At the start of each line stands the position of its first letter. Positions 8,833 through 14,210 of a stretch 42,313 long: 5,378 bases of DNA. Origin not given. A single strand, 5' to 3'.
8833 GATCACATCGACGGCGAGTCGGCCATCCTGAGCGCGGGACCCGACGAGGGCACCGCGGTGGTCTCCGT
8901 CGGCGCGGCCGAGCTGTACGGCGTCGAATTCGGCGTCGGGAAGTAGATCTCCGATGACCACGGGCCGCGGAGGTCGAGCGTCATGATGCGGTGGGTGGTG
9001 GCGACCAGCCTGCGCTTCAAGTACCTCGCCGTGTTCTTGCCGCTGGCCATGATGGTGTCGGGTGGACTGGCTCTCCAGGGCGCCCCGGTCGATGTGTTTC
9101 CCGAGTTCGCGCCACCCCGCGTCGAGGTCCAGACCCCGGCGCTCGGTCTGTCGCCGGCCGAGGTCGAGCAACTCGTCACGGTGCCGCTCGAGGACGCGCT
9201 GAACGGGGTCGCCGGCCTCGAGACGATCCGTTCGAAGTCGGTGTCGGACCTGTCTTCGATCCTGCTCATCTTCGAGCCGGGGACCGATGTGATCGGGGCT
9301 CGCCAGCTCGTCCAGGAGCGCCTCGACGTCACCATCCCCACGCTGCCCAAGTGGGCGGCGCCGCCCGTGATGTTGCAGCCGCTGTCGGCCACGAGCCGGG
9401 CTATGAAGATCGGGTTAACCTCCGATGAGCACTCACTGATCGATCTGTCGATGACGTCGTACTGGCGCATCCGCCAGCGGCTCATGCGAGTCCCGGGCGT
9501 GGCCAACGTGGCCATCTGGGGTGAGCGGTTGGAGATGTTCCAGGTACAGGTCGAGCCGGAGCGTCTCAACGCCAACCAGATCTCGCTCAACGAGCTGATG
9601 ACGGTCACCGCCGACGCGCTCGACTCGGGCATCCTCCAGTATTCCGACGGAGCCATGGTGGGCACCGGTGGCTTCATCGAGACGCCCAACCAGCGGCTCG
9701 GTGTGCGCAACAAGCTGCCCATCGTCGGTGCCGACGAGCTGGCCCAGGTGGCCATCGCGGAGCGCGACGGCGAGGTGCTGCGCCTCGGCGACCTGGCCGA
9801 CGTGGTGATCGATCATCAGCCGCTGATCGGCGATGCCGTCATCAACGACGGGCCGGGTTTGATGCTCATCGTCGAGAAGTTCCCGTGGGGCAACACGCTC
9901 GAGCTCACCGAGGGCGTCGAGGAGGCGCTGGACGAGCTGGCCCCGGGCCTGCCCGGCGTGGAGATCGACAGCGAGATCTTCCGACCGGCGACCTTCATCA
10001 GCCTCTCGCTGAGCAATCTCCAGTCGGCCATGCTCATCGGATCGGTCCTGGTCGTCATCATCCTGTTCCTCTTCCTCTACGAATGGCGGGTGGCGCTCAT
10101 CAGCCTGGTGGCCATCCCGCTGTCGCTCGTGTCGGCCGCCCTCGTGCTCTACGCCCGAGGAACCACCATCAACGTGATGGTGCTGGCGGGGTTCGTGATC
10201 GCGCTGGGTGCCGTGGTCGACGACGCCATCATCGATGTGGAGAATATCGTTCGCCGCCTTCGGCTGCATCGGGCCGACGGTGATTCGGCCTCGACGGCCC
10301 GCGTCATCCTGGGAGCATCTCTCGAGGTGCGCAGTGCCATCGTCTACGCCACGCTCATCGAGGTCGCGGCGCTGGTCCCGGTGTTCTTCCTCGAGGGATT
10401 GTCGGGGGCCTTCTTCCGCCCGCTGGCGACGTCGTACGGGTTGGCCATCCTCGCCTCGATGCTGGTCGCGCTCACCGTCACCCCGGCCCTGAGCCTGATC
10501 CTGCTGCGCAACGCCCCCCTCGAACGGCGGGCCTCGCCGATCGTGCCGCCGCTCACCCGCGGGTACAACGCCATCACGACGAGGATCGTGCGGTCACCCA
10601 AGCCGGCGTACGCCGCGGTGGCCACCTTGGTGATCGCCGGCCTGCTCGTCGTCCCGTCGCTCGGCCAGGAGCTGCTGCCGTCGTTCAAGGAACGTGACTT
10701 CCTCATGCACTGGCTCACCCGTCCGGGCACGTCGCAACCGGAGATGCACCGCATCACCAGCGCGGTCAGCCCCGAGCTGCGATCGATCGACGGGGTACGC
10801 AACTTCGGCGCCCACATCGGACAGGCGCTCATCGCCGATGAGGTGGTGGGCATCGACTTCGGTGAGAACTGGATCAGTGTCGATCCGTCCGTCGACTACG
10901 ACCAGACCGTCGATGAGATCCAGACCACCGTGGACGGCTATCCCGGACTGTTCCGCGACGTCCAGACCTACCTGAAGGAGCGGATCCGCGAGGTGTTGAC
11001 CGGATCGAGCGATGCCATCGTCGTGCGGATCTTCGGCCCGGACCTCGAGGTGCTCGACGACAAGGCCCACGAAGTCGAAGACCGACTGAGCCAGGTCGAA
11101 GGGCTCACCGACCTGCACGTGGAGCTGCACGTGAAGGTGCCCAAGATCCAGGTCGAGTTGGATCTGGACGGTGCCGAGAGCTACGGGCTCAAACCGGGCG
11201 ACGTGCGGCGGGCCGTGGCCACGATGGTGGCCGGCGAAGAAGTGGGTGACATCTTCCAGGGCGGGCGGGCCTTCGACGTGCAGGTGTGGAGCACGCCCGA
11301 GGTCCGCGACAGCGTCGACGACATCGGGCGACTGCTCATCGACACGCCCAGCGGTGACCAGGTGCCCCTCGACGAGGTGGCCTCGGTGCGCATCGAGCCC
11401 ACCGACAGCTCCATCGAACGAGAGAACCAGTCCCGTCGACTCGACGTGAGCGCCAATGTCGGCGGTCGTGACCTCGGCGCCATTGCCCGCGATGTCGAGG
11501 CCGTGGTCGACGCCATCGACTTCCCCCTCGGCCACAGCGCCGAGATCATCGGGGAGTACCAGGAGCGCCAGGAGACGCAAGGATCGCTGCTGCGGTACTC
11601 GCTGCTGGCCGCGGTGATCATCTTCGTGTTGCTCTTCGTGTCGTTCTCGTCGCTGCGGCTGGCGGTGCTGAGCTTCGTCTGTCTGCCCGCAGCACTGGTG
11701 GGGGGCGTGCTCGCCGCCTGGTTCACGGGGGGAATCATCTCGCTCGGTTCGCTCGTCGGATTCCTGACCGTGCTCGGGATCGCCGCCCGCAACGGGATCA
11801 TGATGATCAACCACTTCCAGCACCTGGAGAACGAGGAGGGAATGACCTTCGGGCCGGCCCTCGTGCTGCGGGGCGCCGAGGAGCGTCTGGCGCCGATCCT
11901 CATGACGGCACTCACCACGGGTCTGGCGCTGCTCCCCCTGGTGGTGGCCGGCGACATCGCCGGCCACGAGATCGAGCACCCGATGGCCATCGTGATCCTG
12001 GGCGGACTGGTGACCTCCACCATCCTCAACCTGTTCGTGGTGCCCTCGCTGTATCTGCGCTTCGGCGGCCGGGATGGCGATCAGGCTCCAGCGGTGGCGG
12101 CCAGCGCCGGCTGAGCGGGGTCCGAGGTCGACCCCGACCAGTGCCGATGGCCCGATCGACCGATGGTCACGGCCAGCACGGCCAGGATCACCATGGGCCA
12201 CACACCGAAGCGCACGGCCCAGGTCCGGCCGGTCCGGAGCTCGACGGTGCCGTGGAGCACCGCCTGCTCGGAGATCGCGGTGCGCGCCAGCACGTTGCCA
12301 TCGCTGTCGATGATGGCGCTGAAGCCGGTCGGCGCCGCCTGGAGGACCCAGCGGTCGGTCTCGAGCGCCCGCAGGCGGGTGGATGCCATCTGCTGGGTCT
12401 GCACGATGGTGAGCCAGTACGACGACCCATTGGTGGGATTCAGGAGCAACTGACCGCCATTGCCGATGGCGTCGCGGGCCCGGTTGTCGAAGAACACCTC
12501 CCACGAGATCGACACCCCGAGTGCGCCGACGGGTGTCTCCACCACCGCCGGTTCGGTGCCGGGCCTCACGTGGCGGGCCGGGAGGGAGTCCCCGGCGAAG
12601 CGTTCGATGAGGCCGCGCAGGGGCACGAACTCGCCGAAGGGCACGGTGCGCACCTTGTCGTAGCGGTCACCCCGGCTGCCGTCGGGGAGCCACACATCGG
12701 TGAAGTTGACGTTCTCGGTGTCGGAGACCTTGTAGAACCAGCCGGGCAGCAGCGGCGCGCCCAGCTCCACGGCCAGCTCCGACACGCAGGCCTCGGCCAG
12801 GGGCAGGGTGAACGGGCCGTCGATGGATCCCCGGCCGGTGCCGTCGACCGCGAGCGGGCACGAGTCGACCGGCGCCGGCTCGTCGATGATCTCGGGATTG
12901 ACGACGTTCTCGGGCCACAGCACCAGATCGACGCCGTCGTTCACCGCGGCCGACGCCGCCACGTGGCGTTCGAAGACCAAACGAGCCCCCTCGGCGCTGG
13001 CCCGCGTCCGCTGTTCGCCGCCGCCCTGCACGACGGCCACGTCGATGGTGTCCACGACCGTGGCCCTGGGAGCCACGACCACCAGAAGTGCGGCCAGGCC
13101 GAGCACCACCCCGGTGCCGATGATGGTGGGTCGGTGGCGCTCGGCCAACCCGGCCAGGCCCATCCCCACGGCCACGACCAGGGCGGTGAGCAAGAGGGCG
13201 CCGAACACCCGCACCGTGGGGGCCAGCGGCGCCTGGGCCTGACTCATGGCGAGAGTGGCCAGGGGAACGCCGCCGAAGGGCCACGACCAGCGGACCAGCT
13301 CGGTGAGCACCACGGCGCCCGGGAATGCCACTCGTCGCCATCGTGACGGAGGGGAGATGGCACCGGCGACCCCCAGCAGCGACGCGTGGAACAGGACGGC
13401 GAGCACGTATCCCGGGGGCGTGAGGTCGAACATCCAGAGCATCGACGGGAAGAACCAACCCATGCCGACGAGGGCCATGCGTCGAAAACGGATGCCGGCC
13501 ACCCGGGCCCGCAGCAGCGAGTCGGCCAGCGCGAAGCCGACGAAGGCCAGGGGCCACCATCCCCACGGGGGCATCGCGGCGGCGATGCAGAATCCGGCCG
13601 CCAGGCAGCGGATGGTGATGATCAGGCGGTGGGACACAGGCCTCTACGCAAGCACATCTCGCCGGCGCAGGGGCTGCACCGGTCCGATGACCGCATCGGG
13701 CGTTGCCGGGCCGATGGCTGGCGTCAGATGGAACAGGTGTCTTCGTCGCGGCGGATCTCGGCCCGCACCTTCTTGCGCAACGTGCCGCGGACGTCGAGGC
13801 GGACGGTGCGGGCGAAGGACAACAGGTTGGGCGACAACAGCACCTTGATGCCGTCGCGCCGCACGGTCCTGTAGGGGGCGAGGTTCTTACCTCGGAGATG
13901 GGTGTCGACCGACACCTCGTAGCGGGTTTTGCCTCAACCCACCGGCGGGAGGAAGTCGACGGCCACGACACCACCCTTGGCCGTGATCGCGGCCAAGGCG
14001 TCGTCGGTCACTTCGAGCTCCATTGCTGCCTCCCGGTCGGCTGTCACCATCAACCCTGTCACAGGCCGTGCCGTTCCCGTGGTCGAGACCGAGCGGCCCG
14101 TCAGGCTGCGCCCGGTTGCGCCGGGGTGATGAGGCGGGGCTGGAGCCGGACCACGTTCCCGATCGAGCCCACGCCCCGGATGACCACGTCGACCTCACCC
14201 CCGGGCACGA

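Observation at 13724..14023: Hidden candidate selenoprotein: a 99-codon gene with an in-frame TGA, of which the ORF track shows only the 63-aa tail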

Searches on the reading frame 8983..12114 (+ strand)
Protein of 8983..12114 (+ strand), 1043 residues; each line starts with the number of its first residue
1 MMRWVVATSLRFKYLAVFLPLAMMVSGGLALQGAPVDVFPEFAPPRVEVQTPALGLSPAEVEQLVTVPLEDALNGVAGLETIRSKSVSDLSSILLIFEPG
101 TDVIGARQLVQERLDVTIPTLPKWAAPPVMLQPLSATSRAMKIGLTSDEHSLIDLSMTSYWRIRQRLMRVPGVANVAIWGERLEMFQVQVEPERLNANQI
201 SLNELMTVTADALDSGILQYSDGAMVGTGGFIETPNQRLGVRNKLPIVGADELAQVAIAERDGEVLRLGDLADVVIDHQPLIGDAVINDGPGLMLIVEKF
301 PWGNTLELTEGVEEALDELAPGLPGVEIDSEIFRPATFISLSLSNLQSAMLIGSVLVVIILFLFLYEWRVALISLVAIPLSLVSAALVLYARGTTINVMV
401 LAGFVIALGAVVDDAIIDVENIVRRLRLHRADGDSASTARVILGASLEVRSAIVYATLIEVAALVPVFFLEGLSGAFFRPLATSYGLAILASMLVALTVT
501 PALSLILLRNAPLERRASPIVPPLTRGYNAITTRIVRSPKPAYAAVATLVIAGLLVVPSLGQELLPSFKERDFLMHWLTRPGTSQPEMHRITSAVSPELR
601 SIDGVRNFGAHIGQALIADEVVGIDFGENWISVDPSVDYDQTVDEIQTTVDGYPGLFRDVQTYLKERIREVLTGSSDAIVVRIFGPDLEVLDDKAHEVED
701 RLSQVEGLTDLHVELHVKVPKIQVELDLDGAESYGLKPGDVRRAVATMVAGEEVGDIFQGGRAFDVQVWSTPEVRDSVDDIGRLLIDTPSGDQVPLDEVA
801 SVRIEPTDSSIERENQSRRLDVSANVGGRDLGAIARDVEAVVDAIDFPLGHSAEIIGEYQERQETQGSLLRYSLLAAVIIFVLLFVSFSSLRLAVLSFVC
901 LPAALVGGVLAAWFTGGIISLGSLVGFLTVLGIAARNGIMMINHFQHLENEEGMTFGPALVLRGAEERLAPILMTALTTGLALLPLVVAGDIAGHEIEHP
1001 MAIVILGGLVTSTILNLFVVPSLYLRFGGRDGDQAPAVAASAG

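Call 54: search_protein_families(library=ncbifam, proteins=[window:8983-12114:+], max_evalue=0.00001)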
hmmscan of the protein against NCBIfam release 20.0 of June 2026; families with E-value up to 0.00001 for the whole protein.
window:8983-12114:+ (1043 aa): 15 families
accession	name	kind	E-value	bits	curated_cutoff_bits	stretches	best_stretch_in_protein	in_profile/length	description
TIGR00914.1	2A0601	subfamily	1.3e-176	589.3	701.45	1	1-1033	1-1041/1051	CusA/CzcA family heavy metal efflux RND transporter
NF033617.1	RND_permease_2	subfamily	6.8e-151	504.3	1250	1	15-1026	10-1006/1009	multidrug efflux RND transporter permease subunit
NF000282.2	RND_permease_1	subfamily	1.2e-127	427.3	1250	1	15-1025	10-1025/1029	multidrug efflux RND transporter permease subunit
TIGR00915.1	2A0602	subfamily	9.2e-108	361.5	940.35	2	17-512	13-501/1050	efflux RND transporter permease subunit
NF007905.0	PRK10614.1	equivalog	4.2e-82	276.3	1774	2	17-514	15-496/1025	multidrug efflux RND transporter permease subunit MdtC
NF007798.0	PRK10503.1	equivalog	7.4e-81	272.1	1584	1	18-1027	25-1022/1040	MdtB/MuxB family multidrug efflux RND transporter permease subunit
NF007131.0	PRK09577.1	equivalog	1.6e-77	261.2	1768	1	16-1028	12-1023/1045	multidrug efflux RND transporter permease subunit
NF007842.1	PRK10555.1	equivalog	1.3e-76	258.3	1854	2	16-510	12-499/1036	multidrug efflux RND transporter permease AcrD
NF011706.2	PRK15127.1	equivalog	3.7e-71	240.3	2150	2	17-509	13-498/1049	multidrug efflux RND transporter permease subunit AcrB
NF007133.0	PRK09579.1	equivalog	2.3e-69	234.1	1763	1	11-1040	9-1015/1017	multidrug efflux RND transporter permease subunit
NF000037.1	RND_perm_OqxB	exception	4.9e-68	229.9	2200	2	15-510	13-501/1050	multidrug efflux RND transporter permease subunit OqxB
NF009583.0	PRK13024.1-3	subfamily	2.2e-08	32.6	721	0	348-554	283-478/755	protein translocase subunit SecDF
TIGR00966.2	transloc_SecF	equivalog_domain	2.4e-08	33.8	160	1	749-1025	27-277/279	protein translocase subunit SecF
TIGR00916.1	2A0604s01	subfamily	3.3e-08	33.4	148.6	0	873-1012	94-230/231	SecD/SecF family protein translocase subunit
TIGR00921.1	2A067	subfamily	4.7e-06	24.9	351.9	1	831-1024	152-343/733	hydrophobe/amphiphile efflux-3 (HAE3) family transporter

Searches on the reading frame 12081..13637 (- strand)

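Call 54: search_protein_families(library=ncbifam, proteins=[window:12081-13637:-], max_evalue=0.00001)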
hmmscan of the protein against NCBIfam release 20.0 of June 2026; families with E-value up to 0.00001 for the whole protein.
window:12081-13637:- (518 aa): 1 family
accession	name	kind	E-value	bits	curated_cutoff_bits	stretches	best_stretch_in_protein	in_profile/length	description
TIGR00546.1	lnt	equivalog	7.7e-53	180.1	132.9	1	61-448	5-394/395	apolipoprotein N-acyltransferase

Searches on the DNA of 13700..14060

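Call 22: search_rna_families(source=window, start=13700, end=14060, threshold=evalue, max_evalue=10, show_alignments=3)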
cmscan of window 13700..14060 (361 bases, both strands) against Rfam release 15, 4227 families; matches with E-value up to 10: 0.
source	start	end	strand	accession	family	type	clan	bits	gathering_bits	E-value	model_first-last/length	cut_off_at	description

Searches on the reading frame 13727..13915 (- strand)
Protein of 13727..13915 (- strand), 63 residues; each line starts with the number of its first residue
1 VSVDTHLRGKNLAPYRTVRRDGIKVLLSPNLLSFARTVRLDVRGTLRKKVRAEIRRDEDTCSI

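Call 4: search_protein_families(library=ncbifam, proteins=[window:13727-13915:-], max_evalue=10)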
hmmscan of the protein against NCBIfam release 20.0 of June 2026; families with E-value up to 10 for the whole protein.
seq(63 aa): 0 families

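Call 5: search_protein_families(library=pfam, proteins=[window:13727-13915:-], max_evalue=10)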
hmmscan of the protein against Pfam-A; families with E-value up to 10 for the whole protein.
seq(63 aa): 1 family
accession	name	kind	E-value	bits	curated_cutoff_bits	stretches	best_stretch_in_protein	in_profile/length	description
PF19930.4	DUF6393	-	0.13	13.3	26.9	1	9-48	48-87/96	Family of unknown function (DUF6393)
